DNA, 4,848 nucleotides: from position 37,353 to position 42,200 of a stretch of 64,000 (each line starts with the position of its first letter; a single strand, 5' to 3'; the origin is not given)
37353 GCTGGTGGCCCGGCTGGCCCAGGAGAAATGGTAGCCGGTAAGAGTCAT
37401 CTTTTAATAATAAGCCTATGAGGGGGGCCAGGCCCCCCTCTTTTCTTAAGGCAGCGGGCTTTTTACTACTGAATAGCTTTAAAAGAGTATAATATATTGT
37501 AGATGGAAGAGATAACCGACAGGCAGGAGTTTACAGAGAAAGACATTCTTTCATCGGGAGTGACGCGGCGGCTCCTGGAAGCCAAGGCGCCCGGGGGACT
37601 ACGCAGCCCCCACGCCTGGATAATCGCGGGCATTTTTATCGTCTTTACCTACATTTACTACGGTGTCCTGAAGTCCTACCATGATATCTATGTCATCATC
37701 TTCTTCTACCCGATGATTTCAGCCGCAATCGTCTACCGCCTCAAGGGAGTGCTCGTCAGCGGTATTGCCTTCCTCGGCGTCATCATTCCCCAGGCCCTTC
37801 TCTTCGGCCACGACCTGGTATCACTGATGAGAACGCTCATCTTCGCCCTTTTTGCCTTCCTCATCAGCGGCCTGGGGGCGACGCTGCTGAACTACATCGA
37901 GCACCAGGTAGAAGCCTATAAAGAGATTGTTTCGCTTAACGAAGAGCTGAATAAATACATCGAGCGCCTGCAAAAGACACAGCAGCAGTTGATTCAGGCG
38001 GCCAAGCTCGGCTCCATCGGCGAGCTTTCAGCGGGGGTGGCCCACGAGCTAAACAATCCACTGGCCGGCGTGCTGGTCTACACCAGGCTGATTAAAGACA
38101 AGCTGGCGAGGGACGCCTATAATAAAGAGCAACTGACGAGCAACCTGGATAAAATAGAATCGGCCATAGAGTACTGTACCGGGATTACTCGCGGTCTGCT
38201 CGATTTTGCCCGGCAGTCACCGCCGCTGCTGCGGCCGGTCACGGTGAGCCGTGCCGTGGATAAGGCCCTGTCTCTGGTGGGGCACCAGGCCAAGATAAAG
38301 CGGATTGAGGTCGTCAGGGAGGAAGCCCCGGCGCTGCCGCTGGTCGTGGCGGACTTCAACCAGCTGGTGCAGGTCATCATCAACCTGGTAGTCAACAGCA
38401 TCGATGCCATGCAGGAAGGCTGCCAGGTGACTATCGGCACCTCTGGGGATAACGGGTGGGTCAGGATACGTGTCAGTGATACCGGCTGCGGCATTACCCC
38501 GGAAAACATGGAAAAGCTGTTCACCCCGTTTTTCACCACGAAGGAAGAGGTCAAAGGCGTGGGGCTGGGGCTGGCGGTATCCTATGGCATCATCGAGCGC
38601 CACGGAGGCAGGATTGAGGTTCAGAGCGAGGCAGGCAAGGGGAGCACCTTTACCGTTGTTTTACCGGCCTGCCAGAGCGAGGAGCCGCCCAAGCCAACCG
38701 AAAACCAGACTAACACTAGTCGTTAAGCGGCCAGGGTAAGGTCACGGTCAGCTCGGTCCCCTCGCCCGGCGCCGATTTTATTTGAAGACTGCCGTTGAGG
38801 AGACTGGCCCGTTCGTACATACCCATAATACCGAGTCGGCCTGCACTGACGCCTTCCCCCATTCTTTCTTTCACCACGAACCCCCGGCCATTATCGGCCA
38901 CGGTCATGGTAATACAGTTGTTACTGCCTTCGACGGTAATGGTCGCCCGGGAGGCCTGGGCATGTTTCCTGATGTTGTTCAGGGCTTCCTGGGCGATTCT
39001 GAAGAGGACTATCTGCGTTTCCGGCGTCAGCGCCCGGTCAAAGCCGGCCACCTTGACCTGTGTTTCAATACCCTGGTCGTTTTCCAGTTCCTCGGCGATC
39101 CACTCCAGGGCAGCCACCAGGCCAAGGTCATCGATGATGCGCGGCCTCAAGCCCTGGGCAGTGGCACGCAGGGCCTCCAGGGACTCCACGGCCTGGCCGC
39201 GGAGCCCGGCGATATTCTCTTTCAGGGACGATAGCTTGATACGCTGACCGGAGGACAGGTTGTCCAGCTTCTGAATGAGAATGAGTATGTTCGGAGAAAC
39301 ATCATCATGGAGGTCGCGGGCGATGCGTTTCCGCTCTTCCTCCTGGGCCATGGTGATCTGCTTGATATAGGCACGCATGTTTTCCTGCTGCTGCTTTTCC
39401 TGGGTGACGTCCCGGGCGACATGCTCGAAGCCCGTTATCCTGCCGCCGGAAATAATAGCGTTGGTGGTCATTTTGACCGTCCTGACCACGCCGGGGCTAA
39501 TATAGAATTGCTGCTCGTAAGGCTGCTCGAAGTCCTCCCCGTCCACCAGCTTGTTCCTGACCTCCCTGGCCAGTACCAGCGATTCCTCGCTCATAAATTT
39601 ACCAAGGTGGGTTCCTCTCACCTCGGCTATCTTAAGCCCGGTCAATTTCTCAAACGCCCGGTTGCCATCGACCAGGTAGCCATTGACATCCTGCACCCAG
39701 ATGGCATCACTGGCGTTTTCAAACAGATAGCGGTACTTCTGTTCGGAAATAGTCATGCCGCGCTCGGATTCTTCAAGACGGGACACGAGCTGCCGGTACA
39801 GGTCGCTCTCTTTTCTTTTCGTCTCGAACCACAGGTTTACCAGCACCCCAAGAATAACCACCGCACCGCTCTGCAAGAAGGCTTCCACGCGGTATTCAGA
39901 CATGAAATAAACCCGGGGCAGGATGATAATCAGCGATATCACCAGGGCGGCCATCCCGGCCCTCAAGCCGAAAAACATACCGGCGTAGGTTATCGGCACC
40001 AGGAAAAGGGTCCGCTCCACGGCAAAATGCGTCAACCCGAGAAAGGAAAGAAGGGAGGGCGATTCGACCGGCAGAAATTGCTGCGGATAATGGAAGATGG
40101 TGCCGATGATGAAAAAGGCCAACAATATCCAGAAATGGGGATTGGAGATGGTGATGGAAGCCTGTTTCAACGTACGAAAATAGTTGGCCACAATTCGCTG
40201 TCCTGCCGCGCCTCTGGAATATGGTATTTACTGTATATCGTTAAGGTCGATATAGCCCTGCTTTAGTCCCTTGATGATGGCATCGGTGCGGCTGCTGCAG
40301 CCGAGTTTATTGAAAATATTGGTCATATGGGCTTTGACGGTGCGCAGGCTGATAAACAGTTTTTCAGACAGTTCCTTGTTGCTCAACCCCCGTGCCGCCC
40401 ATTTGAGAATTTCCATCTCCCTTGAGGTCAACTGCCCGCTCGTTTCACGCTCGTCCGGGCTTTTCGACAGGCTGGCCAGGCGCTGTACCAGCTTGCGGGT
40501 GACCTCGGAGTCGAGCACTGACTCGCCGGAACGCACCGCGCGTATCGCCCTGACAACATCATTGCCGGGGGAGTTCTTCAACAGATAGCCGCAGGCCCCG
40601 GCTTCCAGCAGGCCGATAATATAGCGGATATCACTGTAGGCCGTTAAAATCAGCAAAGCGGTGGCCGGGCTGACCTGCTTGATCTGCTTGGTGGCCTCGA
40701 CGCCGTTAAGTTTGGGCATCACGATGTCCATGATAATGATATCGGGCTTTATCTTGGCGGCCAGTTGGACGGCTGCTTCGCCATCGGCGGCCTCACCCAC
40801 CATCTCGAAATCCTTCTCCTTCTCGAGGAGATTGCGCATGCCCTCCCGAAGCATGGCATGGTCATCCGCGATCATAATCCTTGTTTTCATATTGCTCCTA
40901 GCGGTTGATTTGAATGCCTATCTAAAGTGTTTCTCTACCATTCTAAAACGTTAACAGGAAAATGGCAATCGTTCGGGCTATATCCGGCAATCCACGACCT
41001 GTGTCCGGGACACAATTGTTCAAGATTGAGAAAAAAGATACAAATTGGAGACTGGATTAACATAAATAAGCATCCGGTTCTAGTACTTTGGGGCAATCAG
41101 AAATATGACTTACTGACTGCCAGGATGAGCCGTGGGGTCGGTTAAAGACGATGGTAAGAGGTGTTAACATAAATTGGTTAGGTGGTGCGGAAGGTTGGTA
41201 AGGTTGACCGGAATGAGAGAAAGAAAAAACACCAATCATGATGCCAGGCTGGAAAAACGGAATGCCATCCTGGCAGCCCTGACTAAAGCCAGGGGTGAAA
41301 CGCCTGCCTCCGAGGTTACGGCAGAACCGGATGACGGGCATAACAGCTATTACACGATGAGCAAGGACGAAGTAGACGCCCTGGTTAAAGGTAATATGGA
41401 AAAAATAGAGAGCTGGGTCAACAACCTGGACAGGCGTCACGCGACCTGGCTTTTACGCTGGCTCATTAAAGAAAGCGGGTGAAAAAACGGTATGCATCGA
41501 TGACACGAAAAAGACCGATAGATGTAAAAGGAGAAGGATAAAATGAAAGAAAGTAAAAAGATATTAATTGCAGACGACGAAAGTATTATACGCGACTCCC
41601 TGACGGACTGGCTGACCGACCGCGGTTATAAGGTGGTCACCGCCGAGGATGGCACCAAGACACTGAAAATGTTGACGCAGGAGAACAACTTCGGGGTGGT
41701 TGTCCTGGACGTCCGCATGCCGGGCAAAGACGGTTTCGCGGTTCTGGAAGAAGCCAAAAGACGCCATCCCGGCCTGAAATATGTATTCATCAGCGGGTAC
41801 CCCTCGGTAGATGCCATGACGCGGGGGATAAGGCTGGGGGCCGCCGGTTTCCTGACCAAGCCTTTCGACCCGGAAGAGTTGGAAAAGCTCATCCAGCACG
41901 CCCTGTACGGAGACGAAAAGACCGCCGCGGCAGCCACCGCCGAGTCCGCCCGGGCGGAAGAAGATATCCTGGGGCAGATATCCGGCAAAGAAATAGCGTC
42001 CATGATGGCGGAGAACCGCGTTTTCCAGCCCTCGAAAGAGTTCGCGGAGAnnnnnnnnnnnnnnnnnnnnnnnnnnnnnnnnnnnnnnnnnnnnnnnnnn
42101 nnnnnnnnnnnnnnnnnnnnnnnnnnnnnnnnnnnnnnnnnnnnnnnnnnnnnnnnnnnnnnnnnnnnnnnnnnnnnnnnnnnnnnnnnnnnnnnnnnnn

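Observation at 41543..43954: Response-regulator receiver domain fused to acetyl-CoA synthetase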

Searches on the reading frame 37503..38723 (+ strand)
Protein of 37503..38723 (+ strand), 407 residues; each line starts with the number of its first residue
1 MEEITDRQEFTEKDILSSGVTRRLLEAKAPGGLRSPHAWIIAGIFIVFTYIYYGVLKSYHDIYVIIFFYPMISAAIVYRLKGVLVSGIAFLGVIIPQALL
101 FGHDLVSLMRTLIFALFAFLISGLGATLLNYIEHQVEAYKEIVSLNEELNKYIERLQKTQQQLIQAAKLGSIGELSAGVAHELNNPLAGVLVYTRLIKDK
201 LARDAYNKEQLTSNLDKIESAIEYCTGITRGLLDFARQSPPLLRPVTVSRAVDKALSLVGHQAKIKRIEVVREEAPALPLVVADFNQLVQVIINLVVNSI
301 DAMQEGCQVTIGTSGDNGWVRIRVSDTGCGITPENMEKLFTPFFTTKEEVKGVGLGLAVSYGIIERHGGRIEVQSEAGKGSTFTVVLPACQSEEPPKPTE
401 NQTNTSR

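Call 6: search_protein_families(library=pfam, proteins=[window:37503-38723:+], max_evalue=0.001)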
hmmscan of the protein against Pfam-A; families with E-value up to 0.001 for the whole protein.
window:37503-38723:+ (407 aa): 3 families
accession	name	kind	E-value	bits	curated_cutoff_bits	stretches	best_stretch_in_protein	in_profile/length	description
PF02518.31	HATPase_c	-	7.8e-29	100.8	26.4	1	284-389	2-109/111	Histidine kinase-, DNA gyrase B-, and HSP90-like ATPase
PF00512.31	HisKA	-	3.7e-13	49.8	26.9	1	173-238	3-63/66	His Kinase A (phospho-acceptor) domain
PF13589.12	HATPase_c_3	-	0.0001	22.8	25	1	290-348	5-62/137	Histidine kinase-, DNA gyrase B-, and HSP90-like ATPase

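Call 14: search_protein_families(library=pfam, proteins=[window:37503-38723:+], max_evalue=1)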
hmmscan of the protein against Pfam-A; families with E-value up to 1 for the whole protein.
window:37503-38723:+ (407 aa): 8 families
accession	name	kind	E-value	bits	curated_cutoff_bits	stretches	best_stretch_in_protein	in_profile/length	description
PF02518.31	HATPase_c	-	7.8e-29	100.8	26.4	1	284-389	2-109/111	Histidine kinase-, DNA gyrase B-, and HSP90-like ATPase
PF00512.31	HisKA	-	3.7e-13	49.8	26.9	1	173-238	3-63/66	His Kinase A (phospho-acceptor) domain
PF13589.12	HATPase_c_3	-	0.0001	22.8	25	1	290-348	5-62/137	Histidine kinase-, DNA gyrase B-, and HSP90-like ATPase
PF14501.12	HATPase_c_5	-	0.012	16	22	1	288-377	6-92/102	GHKL domain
PF18699.6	MRPL52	-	0.12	13.1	26.6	1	126-165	38-77/92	Mitoribosomal protein mL52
PF10090.15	HPTransfase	-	0.12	12.5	22.9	1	289-331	33-75/123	Histidine phosphotransferase C-terminal domain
PF13581.12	HATPase_c_2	-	0.16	12.4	27.4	1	296-373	40-114/127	Histidine kinase-like ATPase domain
PF00487.30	FA_desaturase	-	0.32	11.2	29.7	1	34-136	92-186/253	Fatty acid desaturase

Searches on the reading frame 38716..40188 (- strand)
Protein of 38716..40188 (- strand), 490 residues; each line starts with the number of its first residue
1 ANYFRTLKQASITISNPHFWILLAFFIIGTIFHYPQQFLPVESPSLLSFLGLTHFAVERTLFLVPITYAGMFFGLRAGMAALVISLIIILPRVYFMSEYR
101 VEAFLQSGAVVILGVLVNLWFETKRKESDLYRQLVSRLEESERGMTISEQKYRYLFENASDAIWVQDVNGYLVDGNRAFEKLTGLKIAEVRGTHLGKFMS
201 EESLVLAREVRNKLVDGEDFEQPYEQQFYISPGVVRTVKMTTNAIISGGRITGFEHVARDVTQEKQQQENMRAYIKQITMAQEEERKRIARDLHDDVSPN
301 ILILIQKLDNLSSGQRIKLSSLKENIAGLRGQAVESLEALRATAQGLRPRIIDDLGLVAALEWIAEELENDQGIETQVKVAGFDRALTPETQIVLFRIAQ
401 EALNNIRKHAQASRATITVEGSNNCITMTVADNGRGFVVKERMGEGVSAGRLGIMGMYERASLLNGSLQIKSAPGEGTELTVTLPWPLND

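Call 6: search_protein_families(library=pfam, proteins=[window:38716-40188:-], max_evalue=0.001)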
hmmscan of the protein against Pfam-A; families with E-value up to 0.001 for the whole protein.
window:38716-40188:- (490 aa): 6 families
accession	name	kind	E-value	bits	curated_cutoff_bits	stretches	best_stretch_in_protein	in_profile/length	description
PF02518.31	HATPase_c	-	8.5e-13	49.2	26.4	1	393-486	4-109/111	Histidine kinase-, DNA gyrase B-, and HSP90-like ATPase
PF07730.19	HisKA_3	-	1.4e-09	38.8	24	1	285-350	1-66/68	Histidine kinase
PF00989.32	PAS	-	4.2e-09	36.9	22.6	1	151-261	2-113/113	PAS fold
PF13188.13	PAS_8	-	5.1e-08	33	21.8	1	151-190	2-38/65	PAS domain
PF13426.13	PAS_9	-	2.3e-06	28.2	27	1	160-263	1-103/103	PAS domain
PF08448.16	PAS_4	-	0.00012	22.7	23.1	1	156-265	1-109/110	PAS fold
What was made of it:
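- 38716..40191 (-): PAS-HisKA_3 histidine kinase, the expected partner of the NarL-type regulator. Pfam PAS + HisKA_3 + HATPase_c (call 6).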

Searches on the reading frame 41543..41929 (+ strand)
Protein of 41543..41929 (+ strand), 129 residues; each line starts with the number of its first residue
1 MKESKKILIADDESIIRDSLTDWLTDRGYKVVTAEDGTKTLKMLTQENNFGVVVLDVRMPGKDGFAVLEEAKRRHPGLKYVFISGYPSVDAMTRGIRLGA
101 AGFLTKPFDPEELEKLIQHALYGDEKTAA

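Call 46: search_protein_representatives(protein=window:41543-41929:+)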
Query: 129 residues. Proteins with E-value up to 0.001 (for the whole library): 603294; up to 1e-10: 59771; up to 1e-30: 175. The best 150 are listed.
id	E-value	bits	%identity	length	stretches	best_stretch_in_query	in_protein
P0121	2.9e-68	243.7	30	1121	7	6-121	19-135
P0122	2.6e-63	227.7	51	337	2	5-121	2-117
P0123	3.0e-60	217.8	51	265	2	2-121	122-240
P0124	2.7e-56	205.0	45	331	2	4-118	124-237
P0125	3.2e-54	198.3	71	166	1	1-129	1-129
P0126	6.1e-54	197.4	33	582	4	6-122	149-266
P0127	3.1e-48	179.0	35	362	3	6-117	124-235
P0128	1.3e-46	173.8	33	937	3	4-121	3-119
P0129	1.1e-45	170.8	34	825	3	5-121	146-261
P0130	2.2e-45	169.8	34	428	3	5-118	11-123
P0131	3.0e-44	166.1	64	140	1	3-121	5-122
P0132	8.8e-44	164.6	38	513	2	1-119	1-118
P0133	2.0e-43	163.5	31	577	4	7-120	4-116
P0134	6.7e-43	161.8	33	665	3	5-114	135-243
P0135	8.7e-43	161.4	28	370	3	6-119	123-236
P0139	1.1e-41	157.9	36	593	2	6-117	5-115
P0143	8.1e-40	151.8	36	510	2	4-127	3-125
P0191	1.9e-34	134.5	55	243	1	5-121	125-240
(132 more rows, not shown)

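Call 47: search_protein_families(library=pfam, proteins=[P0122, P0123, P0124, P0125, P0131, P0191, P0132, P0139, P0143, P0128], max_evalue=0.0001)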
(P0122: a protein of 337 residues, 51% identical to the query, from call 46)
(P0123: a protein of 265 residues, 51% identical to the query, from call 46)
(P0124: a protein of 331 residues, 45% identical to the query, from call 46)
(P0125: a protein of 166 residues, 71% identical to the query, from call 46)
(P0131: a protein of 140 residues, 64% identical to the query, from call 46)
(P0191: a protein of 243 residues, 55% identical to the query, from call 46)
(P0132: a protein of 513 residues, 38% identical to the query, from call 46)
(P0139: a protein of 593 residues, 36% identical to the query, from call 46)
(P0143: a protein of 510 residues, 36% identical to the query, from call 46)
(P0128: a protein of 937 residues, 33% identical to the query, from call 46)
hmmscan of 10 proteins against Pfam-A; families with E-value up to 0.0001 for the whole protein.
P0122 (337 aa): 2 families
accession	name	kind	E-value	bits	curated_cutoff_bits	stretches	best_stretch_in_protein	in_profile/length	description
PF00072.30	Response_reg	-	2.6e-61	205.1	30.2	2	225-334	1-110/111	Response regulator receiver domain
PF01206.22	TusA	-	7.1e-05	23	28.6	0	210-259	15-64/70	Sulfurtransferase TusA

P0123 (265 aa): 1 family
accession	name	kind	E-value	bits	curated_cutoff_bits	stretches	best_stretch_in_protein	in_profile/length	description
PF00072.30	Response_reg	-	1.3e-56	189.9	30.2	2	128-236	2-110/111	Response regulator receiver domain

P0124 (331 aa): 1 family
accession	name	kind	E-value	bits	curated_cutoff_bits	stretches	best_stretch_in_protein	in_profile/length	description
PF00072.30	Response_reg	-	2.6e-60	201.9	30.2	2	4-113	1-110/111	Response regulator receiver domain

P0125 (166 aa): 1 family
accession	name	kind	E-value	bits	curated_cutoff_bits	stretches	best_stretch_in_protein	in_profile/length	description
PF00072.30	Response_reg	-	4.9e-27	94.7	30.2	1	7-117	1-110/111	Response regulator receiver domain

P0131 (140 aa): 1 family
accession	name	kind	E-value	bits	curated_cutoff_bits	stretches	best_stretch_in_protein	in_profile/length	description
PF00072.30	Response_reg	-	1.4e-30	106.1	30.2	1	9-118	1-110/111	Response regulator receiver domain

P0191 (243 aa): 1 family
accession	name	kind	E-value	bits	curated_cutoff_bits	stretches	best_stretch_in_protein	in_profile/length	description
PF00072.30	Response_reg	-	4.5e-30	104.5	30.2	1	127-236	1-110/111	Response regulator receiver domain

P0132 (513 aa): 3 families
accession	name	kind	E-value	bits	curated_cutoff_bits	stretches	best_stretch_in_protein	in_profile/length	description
PF00072.30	Response_reg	-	5.2e-66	220.2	30.2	2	304-409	1-106/111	Response regulator receiver domain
PF02518.31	HATPase_c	-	1e-25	90.8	26.4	1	435-506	35-110/111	Histidine kinase-, DNA gyrase B-, and HSP90-like ATPase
PF00512.31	HisKA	-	1.8e-13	50.8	26.9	1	145-208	3-65/66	His Kinase A (phospho-acceptor) domain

P0139 (593 aa): 3 families
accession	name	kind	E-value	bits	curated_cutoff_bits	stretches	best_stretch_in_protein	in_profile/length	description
PF00072.30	Response_reg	-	4.2e-57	191.6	30.2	2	6-115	1-110/111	Response regulator receiver domain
PF02518.31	HATPase_c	-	1.7e-18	67.5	26.4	1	408-511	3-108/111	Histidine kinase-, DNA gyrase B-, and HSP90-like ATPase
PF00512.31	HisKA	-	4e-11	43.2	26.9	1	297-357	3-62/66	His Kinase A (phospho-acceptor) domain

P0143 (510 aa): 7 families
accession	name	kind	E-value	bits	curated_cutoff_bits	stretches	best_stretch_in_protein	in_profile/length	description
PF00072.30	Response_reg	-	8.4e-57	190.6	30.2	2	6-115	1-110/111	Response regulator receiver domain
PF05763.18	DUF835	-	5.7e-24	84.9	33.1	1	273-399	3-134/136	Protein of unknown function (DUF835)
PF24034.1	DUF7343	-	1.5e-14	54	27.6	1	448-507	2-61/62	Domain of unknown function (DUF7343)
PF01047.28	MarR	-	4.7e-08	33.2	24.6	1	462-499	15-52/59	MarR family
PF12802.13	MarR_2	-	3.3e-07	30.8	27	1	451-499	7-55/61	MarR family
PF23198.2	PDE8A_N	-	1.5e-06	28.6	29.6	0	147-207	24-85/147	PDE8A-like, N-terminal domain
PF20161.5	VpsR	-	1.5e-05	25.1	23.7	0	148-247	22-121/121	VpsR domain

P0128 (937 aa): 9 families
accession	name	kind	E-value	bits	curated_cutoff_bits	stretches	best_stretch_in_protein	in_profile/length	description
PF00072.30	Response_reg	-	6.1e-80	265.1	30.2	3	6-115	1-110/111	Response regulator receiver domain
PF02518.31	HATPase_c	-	9e-28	97.4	26.4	1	687-795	2-109/111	Histidine kinase-, DNA gyrase B-, and HSP90-like ATPase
PF00512.31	HisKA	-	1.5e-17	63.8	26.9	1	580-641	2-63/66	His Kinase A (phospho-acceptor) domain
PF01590.32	GAF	-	3.4e-16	60.4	22.4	1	296-438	2-133/133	GAF domain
PF13185.12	GAF_2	-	3.4e-15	56.9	28.6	1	294-438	2-135/136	GAF domain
PF13492.12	GAF_3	-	1.8e-12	48.2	27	1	295-439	1-128/129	GAF domain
PF23198.2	PDE8A_N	-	5.5e-11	43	29.6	0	813-895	6-89/147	PDE8A-like, N-terminal domain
PF13380.12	CoA_binding_2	-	4.9e-06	27.4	22.8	0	33-140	13-106/116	CoA binding domain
PF02254.24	TrkA_N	-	2.1e-05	25.3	23.8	0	129-217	15-100/116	TrkA-N domain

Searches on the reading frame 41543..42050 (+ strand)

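Call 14: search_protein_families(library=pfam, proteins=[window:41543-42050:+], max_evalue=1)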
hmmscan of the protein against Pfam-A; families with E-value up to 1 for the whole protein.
window:41543-42050:+ (169 aa): 4 families
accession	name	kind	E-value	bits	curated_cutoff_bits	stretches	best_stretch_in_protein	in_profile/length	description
PF00072.30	Response_reg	-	2e-27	96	30.2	1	7-117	1-110/111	Response regulator receiver domain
PF01513.26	NAD_kinase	-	0.017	15.9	25.5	0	95-123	101-128/130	ATP-NAD kinase N-terminal domain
PF01206.22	TusA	-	0.1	12.9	28.6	1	4-40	27-63/70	Sulfurtransferase TusA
PF03709.21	OKR_DC_1_N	-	0.2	12.4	29.3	1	19-76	8-62/111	Orn/Lys/Arg decarboxylase, N-terminal domain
